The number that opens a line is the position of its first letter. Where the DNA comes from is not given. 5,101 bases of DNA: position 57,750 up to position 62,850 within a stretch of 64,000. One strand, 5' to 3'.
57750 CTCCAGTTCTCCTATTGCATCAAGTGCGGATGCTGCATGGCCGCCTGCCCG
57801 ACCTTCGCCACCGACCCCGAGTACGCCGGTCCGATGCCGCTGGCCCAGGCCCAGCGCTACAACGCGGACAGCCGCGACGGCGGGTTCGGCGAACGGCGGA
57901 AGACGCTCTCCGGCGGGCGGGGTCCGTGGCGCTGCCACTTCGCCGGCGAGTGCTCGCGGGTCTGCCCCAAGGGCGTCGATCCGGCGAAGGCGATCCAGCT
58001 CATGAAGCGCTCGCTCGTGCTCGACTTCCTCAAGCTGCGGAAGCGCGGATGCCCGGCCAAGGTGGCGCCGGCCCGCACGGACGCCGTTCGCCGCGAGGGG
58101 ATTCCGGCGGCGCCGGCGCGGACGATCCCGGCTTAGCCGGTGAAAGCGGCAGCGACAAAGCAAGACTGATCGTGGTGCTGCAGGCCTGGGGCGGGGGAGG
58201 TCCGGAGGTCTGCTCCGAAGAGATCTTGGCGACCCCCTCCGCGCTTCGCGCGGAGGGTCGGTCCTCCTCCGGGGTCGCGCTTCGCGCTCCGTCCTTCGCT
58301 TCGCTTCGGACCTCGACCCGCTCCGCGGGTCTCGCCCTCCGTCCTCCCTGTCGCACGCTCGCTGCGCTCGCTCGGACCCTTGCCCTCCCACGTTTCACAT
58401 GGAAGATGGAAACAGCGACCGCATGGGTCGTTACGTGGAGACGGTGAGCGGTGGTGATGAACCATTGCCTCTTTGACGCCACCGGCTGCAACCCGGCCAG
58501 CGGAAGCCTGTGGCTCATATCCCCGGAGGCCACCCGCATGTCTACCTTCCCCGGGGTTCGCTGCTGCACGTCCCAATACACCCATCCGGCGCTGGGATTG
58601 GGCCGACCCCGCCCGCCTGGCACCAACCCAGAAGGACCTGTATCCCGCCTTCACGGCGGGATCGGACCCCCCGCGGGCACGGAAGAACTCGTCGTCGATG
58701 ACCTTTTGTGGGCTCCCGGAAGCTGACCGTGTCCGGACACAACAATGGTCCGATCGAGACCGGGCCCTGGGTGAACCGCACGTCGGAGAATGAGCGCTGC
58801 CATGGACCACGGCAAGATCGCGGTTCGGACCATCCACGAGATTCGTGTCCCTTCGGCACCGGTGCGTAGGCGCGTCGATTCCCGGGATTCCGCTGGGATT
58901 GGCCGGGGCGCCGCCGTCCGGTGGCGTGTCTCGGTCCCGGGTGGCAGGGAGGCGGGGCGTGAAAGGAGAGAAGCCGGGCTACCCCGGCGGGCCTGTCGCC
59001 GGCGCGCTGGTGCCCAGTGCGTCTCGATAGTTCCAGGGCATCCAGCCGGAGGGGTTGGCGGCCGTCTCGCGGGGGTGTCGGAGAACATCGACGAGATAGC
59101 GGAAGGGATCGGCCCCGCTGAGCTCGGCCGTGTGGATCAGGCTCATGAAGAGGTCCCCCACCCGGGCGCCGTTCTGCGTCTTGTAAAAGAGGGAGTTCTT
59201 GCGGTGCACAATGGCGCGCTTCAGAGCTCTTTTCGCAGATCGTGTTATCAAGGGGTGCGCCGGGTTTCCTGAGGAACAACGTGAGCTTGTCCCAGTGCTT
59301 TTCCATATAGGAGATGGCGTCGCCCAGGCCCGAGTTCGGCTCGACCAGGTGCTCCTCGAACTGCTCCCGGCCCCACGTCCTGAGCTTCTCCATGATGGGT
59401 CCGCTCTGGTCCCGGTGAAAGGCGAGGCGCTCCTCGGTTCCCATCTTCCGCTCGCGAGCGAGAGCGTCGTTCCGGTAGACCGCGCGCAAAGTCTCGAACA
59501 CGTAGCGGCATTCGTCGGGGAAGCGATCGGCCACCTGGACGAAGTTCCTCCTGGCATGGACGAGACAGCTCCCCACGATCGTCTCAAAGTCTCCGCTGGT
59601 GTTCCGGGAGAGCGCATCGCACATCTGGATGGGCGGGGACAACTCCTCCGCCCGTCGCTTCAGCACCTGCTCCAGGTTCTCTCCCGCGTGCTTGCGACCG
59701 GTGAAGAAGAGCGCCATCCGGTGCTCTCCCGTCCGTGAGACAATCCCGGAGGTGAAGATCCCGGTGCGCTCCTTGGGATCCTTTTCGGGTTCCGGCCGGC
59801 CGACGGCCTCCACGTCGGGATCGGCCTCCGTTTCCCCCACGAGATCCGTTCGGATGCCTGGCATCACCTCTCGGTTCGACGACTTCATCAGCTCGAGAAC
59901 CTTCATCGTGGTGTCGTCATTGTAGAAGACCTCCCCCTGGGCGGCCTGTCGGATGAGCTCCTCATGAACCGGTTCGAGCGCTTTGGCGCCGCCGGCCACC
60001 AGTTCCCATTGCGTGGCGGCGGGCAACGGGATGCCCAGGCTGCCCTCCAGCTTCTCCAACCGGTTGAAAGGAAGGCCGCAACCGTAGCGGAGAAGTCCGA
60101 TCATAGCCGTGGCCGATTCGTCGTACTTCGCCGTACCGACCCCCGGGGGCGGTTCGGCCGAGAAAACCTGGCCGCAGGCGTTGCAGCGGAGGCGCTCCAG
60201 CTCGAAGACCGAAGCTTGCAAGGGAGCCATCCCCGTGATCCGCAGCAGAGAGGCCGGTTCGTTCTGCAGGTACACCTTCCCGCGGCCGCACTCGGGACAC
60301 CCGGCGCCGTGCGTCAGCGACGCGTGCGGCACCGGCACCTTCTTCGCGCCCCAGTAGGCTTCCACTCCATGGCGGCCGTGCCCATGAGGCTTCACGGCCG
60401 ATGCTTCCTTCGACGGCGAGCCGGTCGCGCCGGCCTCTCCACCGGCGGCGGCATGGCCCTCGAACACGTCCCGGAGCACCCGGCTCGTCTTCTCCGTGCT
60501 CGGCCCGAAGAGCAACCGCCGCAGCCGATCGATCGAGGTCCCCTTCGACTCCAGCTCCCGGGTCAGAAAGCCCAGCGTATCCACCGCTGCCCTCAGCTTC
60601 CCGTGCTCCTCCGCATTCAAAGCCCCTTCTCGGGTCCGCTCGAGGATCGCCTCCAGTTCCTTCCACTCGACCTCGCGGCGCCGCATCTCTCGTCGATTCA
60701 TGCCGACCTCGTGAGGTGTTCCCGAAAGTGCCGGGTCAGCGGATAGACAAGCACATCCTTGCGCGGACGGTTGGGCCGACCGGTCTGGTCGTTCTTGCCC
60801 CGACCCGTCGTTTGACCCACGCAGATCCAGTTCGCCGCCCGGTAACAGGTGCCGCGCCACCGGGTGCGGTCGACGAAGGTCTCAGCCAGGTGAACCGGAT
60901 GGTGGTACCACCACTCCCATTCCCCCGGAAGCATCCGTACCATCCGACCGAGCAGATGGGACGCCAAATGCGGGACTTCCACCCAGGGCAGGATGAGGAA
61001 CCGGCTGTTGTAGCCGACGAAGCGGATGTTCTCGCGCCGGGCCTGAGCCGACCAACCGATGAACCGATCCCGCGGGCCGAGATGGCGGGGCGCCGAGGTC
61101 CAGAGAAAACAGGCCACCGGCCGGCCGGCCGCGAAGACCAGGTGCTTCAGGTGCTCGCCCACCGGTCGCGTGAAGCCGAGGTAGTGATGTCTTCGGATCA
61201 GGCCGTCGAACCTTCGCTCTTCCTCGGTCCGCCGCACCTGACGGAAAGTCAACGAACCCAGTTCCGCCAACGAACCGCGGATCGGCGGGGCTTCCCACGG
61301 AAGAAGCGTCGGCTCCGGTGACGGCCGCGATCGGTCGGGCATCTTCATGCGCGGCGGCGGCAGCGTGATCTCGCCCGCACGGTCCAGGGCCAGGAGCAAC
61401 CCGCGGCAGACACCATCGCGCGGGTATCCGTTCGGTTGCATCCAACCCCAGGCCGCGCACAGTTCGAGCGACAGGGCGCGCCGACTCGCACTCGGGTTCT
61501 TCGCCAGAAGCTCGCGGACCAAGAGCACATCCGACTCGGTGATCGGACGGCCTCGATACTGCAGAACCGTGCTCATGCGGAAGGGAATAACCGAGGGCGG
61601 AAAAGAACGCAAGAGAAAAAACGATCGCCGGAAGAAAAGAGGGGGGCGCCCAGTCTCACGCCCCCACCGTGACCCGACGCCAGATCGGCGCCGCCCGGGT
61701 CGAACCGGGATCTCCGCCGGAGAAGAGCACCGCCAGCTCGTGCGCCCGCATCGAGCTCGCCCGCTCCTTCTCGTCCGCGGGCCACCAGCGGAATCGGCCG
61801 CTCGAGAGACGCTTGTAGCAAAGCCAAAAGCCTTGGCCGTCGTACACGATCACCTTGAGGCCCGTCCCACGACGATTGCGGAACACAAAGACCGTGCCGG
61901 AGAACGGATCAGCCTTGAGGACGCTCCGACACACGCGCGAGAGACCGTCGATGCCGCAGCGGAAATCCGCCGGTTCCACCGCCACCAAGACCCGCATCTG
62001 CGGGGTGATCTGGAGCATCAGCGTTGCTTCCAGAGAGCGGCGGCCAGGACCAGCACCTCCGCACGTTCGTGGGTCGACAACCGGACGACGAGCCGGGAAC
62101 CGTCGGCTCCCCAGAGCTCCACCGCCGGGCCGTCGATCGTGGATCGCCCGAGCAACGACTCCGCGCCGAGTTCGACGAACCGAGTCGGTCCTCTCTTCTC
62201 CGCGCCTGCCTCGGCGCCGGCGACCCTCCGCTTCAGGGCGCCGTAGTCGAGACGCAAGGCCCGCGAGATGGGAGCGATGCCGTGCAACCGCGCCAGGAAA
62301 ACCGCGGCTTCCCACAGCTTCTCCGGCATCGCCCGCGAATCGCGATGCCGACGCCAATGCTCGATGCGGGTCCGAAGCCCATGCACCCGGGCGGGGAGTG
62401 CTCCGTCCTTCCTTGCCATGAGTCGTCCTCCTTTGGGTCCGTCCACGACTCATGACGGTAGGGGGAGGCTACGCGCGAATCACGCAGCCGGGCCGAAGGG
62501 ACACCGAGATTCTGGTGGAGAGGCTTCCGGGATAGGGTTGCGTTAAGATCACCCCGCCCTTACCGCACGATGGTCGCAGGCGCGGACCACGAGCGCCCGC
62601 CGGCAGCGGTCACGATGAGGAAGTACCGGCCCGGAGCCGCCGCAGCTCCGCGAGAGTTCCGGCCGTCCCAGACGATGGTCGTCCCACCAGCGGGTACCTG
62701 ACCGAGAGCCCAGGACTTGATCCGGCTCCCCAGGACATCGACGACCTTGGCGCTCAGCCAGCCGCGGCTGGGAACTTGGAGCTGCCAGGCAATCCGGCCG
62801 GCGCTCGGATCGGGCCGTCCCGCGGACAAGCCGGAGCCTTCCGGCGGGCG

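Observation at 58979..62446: IS66-family element carrying a DUF4338-like passenger gene translationally coupled to tnpC, with tnpC frameshifted at an A-run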

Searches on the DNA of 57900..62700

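Call 60: search_rna_families(source=window, start=57900, end=62700, threshold=evalue, max_evalue=1)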
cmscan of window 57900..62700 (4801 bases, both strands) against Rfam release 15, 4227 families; matches with E-value up to 1: 1.
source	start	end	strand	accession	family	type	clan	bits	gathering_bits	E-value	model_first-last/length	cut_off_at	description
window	59843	59895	-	RF01144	sR17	Gene; snRNA; snoRNA; CD-box;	-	19.2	36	0.36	1-55/55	no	Small nucleolar RNA sR17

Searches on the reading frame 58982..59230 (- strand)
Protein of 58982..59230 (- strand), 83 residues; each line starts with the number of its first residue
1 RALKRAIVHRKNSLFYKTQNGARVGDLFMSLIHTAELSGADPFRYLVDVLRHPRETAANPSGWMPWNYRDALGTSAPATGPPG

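Call 5: search_protein_families(library=pfam, proteins=[window:58982-59230:-], max_evalue=0.01)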
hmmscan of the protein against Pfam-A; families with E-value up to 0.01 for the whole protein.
window:58982-59230:- (83 aa): 1 family
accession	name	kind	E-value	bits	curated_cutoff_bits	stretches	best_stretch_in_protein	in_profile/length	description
PF13817.11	DDE_Tnp_IS66_C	-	2.1e-06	28.3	30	1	30-53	1-24/39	IS66 C-terminal element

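Call 6: search_protein_families(library=ncbifam, proteins=[window:58982-59230:-], max_evalue=0.01)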
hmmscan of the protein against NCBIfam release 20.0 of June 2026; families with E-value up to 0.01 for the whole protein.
window:58982-59230:- (83 aa): 1 family
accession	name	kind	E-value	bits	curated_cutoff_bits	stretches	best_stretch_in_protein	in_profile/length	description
NF033517.1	transpos_IS66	equivalog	5.7e-11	42.1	180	1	1-51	335-385/387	IS66 family transposase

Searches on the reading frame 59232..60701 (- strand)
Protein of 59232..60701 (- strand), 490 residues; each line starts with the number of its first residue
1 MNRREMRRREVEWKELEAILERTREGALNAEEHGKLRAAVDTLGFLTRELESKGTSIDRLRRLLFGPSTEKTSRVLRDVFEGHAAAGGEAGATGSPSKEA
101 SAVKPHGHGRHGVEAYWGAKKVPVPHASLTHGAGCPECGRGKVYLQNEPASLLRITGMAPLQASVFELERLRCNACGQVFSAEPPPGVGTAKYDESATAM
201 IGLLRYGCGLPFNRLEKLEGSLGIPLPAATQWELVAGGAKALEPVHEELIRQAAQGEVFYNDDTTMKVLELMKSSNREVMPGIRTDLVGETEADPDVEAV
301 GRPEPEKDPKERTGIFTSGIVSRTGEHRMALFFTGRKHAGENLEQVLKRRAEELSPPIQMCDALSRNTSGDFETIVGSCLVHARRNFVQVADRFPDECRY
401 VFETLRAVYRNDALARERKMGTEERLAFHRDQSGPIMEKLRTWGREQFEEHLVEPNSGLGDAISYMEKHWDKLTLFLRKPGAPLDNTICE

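Call 5: search_protein_families(library=pfam, proteins=[window:59232-60701:-], max_evalue=0.01)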
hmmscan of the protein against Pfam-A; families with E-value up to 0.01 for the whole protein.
window:59232-60701:- (490 aa): 1 family
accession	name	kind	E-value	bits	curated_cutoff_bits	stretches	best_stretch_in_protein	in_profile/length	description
PF03050.20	DDE_Tnp_IS66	-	2.6e-32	112.8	23.1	2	324-490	100-260/284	Transposase IS66 family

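Call 6: search_protein_families(library=ncbifam, proteins=[window:59232-60701:-], max_evalue=0.01)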
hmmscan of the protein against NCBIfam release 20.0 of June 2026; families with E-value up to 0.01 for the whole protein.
window:59232-60701:- (490 aa): 1 family
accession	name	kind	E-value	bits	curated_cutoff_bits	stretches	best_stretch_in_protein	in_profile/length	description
NF033517.1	transpos_IS66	equivalog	1.1e-37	130.1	180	1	127-490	19-334/387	IS66 family transposase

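Call 93: find_related_loci(query=window:59232-60701:-, collection=metagenome_contigs, flank=4000)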
Query window:59232-60701:- (490 aa) in metagenome_contigs; peptide patterns used: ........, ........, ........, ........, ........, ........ (x = any residue, [..] = any of these).
600 stretches matched a pattern (row limit reached: there are more); 591 encode a relative of the query (tblastn E <= 1e-3); the best 80 are kept; 80 distinct loci.
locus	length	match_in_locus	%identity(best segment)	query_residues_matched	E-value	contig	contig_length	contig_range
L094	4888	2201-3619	59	3-490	0e+0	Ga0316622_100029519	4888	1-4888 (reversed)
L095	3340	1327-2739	58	9-490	0e+0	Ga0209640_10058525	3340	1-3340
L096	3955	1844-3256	58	4-490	0e+0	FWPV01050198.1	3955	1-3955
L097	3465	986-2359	59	9-490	0e+0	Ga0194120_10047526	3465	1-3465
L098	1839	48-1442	56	6-490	0e+0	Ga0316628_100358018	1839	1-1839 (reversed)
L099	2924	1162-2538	56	8-490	0e+0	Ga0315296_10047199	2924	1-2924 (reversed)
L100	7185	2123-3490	56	1-490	5e-173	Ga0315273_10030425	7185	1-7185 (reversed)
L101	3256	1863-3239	54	5-490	1e-180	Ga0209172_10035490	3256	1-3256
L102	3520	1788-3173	56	3-490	9e-180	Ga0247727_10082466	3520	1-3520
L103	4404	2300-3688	54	9-490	3e-177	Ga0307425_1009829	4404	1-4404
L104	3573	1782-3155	56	8-490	1e-178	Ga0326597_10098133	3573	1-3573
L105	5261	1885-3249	55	1-490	6e-174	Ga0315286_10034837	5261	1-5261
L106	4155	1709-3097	53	1-490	9e-176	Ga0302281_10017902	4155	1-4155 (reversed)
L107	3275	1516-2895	54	10-490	1e-178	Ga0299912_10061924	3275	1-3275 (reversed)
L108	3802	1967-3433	53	1-490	4e-177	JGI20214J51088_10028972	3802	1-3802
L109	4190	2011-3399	53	1-490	1e-175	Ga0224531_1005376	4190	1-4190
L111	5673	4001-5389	53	1-490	5e-172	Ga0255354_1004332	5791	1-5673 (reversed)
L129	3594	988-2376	52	1-490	1e-173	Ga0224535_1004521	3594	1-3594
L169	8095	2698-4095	53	8-490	3e-161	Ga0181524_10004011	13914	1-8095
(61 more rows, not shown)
